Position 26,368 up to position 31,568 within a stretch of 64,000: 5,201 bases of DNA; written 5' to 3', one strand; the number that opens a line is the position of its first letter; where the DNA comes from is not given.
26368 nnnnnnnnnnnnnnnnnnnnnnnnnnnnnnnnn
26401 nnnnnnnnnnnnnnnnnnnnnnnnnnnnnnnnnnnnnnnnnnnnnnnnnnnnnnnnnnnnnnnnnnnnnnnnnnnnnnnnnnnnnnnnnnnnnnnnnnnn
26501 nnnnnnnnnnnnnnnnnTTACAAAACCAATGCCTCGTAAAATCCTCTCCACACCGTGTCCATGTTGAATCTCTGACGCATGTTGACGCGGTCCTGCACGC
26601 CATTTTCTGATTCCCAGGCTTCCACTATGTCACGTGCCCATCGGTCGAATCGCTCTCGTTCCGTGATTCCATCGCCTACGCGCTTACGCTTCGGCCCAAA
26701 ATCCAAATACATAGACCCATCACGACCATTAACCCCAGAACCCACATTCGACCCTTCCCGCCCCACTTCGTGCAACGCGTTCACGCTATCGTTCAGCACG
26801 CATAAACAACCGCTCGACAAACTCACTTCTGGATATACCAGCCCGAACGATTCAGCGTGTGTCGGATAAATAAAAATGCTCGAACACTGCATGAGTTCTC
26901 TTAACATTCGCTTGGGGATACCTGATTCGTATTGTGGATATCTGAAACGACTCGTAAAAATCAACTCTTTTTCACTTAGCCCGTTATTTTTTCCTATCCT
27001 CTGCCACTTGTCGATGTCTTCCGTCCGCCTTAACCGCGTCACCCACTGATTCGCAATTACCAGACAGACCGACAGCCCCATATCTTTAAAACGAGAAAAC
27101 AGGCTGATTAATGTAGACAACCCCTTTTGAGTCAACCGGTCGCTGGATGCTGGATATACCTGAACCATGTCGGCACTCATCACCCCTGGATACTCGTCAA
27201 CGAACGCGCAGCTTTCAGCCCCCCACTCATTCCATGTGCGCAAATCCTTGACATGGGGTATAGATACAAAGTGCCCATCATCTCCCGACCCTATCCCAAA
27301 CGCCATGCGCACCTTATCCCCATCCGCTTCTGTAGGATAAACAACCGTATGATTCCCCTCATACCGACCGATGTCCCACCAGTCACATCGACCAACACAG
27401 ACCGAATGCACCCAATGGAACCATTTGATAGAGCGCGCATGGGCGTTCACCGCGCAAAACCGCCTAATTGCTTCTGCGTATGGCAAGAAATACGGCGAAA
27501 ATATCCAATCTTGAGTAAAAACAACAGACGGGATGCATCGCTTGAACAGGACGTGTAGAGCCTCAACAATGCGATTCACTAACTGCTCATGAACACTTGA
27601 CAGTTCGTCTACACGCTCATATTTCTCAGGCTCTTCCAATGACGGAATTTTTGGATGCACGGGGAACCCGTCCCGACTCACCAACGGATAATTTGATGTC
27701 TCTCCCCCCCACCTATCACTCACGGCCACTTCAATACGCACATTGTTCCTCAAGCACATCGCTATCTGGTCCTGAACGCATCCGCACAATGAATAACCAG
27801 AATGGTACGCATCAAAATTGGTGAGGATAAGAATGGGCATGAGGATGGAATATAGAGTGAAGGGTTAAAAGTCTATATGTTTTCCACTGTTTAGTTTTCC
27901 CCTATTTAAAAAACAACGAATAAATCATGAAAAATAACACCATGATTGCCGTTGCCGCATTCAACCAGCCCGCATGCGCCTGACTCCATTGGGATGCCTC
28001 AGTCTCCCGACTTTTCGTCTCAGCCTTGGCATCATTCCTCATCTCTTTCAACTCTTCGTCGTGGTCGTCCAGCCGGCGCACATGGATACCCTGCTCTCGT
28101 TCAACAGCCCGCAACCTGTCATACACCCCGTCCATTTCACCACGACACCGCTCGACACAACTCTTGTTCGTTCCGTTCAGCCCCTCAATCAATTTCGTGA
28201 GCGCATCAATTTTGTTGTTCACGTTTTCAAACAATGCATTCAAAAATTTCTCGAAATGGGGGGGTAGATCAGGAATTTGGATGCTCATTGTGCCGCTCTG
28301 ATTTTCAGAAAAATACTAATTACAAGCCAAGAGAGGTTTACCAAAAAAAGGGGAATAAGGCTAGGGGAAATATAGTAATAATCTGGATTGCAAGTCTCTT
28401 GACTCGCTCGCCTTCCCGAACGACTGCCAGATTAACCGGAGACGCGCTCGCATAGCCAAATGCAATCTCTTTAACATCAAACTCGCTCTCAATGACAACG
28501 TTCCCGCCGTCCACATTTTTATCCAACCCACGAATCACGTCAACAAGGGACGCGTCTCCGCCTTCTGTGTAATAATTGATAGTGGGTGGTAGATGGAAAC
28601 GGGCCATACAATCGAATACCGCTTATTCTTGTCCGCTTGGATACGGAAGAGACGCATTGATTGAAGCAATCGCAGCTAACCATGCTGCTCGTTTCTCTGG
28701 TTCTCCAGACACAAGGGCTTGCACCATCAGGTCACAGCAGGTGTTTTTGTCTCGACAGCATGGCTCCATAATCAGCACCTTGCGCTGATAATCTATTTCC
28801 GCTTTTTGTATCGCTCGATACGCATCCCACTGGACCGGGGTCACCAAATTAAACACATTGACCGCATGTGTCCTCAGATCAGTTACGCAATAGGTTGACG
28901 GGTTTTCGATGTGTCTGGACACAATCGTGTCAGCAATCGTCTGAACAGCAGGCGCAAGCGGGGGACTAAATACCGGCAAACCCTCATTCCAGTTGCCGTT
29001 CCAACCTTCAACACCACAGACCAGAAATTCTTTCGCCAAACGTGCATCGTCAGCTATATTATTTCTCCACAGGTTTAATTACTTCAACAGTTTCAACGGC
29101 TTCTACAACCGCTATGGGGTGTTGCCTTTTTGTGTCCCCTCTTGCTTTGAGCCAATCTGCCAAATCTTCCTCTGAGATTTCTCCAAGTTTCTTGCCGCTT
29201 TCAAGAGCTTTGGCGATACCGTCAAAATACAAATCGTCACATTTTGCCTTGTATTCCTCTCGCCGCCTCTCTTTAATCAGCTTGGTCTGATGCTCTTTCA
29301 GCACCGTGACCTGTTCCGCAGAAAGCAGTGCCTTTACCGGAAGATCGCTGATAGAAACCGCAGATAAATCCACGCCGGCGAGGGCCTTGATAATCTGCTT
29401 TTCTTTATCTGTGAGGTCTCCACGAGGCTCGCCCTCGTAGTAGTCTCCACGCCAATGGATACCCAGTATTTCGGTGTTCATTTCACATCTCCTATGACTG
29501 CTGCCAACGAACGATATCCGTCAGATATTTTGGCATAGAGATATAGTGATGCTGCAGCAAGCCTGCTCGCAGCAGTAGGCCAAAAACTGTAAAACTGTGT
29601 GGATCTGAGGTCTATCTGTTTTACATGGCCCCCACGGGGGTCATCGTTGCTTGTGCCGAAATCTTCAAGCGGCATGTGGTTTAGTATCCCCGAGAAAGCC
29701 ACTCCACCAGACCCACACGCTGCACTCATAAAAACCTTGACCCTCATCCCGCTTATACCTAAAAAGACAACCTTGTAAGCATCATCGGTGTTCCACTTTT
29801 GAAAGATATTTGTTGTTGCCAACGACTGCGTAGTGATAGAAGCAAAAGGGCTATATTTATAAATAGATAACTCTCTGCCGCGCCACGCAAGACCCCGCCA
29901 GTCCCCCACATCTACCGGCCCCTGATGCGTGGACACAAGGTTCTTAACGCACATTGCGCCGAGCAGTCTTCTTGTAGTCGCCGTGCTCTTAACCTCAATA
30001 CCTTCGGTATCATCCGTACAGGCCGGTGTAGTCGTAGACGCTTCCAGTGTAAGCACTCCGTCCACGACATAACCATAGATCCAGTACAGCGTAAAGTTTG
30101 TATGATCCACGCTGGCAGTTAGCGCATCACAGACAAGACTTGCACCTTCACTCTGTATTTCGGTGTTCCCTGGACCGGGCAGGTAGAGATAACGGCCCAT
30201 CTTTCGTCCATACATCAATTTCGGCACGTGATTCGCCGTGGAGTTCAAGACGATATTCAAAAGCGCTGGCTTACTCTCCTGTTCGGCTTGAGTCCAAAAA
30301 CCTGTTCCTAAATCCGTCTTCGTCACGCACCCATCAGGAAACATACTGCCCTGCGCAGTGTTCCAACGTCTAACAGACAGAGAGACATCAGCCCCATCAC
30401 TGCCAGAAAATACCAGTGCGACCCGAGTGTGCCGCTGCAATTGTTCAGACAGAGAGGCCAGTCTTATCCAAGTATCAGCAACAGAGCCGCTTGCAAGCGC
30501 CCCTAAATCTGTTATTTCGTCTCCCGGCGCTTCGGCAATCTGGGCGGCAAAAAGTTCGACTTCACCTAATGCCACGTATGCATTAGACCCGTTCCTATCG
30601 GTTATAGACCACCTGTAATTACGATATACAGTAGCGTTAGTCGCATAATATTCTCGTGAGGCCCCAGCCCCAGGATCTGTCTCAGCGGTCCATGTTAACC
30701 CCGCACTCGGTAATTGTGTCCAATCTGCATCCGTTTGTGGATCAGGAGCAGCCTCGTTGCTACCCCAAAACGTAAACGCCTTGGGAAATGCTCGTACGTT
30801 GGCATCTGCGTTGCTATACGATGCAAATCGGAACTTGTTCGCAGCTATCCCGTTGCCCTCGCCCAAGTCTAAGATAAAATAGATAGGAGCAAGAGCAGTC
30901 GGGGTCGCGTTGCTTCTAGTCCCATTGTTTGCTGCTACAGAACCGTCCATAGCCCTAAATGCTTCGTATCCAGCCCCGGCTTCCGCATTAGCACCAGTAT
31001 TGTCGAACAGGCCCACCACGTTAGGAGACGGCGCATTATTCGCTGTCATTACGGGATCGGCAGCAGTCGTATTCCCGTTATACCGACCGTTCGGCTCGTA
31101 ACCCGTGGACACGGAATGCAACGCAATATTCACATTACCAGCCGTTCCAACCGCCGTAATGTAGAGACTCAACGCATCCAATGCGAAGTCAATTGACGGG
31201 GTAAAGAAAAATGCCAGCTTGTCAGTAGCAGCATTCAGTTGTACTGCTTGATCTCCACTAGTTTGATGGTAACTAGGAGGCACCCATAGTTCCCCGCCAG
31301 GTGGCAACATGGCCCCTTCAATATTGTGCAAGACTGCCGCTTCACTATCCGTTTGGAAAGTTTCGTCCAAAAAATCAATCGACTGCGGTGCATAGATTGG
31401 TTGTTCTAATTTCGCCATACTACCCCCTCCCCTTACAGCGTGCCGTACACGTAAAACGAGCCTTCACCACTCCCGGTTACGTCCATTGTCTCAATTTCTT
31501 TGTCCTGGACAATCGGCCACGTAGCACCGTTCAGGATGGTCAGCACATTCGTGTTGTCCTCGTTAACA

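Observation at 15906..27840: Twelve-kb phage-borne sugar/glycan enzyme island with no export or priming machinery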

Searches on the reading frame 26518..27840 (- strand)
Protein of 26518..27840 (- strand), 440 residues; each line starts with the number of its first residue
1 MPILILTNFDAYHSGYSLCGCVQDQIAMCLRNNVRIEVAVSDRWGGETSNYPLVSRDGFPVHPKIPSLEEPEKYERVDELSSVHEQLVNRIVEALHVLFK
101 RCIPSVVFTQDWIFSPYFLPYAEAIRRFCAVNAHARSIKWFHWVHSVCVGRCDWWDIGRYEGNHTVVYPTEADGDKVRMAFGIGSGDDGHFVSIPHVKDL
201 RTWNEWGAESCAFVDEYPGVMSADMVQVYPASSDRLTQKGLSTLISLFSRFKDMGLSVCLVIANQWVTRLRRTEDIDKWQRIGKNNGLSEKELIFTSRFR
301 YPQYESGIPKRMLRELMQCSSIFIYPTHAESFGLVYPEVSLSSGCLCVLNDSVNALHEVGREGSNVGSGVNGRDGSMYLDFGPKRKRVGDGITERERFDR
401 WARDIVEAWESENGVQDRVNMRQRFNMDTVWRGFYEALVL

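Call 7: search_protein_families(library=pfam, proteins=[window:26518-27840:-], max_evalue=0.01)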
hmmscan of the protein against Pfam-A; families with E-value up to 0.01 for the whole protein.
window:26518-27840:- (440 aa): 1 family
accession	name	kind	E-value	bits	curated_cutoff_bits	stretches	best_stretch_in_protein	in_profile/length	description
PF00534.26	Glycos_transf_1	-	0.002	18.1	26.4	0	307-364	80-135/172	Glycosyl transferases group 1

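Call 9: search_protein_families(library=phrogs, proteins=[window:26518-27840:-], max_evalue=0.001)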
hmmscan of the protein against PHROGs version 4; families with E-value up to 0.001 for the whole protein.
window:26518-27840:- (440 aa): 0 families

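Call 21: search_protein_families(library=ncbifam, proteins=[window:26518-27840:-], max_evalue=0.01)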
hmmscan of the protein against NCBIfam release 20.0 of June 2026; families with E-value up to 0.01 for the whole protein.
window:26518-27840:- (440 aa): 0 families

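Call 25: search_solved_structures(query=window:26518-27840:-, max_evalue=1)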
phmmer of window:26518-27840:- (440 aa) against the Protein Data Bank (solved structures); distinct sequences matched with E-value up to 1: 0.

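Call 42: search_solved_structures(query=A3, max_evalue=1)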
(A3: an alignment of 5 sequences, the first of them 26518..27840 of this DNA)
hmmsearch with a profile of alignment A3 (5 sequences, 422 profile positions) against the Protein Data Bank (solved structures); distinct sequences matched with E-value up to 1: 3.
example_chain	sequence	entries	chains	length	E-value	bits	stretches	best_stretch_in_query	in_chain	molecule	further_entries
6n1x_A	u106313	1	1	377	0.14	14.3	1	304-370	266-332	Glycosyltransferase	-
6d9t_A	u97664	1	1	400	0.14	14.3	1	304-370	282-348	Glycosyl transferase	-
2jjm_A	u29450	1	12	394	0.68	12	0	305-369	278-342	GLYCOSYL TRANSFERASE, GROUP 1 FAMILY PROTEIN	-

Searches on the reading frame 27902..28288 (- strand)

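Call 7: search_protein_families(library=pfam, proteins=[window:27902-28288:-], max_evalue=0.01)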
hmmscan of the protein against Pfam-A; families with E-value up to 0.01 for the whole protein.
window:27902-28288:- (128 aa): 1 family
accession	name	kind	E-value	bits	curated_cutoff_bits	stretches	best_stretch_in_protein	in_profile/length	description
PF13166.12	AAA_13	-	0.0093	15.1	36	0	8-93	265-350/713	AAA domain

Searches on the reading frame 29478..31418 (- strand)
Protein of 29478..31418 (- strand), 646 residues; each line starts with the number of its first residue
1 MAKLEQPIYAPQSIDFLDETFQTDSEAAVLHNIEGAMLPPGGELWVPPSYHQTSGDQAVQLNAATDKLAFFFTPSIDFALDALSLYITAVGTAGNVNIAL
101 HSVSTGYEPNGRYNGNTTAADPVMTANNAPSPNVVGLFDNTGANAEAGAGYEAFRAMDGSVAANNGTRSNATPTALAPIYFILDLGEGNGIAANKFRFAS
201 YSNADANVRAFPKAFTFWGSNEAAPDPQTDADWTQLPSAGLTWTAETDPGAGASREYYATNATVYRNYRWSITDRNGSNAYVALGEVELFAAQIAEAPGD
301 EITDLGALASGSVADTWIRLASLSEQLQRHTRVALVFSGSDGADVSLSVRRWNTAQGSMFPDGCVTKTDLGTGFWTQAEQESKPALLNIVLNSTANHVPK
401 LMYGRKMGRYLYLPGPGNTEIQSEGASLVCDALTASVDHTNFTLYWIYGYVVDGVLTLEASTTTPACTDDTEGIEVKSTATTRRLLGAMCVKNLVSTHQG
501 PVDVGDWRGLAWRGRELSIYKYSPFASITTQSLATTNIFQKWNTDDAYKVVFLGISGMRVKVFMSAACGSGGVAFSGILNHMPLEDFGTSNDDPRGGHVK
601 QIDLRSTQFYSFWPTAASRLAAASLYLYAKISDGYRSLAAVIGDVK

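Call 7: search_protein_families(library=pfam, proteins=[window:29478-31418:-], max_evalue=0.01)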
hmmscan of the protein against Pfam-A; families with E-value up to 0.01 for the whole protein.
window:29478-31418:- (646 aa): 1 family
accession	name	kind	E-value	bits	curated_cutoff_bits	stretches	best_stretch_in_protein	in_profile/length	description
PF16391.11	DUF5000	-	1.7e-06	28.8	25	1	169-290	12-140/141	Domain of unknown function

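Call 9: search_protein_families(library=phrogs, proteins=[window:29478-31418:-], max_evalue=0.001)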
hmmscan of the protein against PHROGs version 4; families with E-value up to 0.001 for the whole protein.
window:29478-31418:- (646 aa): 3 families
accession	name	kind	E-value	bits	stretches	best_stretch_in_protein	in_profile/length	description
phrog_16348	-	unknown function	2.2e-10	40.5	1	120-293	431-582/818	-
phrog_17517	-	tail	2.7e-06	27.7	1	122-293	17-160/227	tail protein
phrog_38477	-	unknown function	3.6e-05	23.2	1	121-289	103-256/674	-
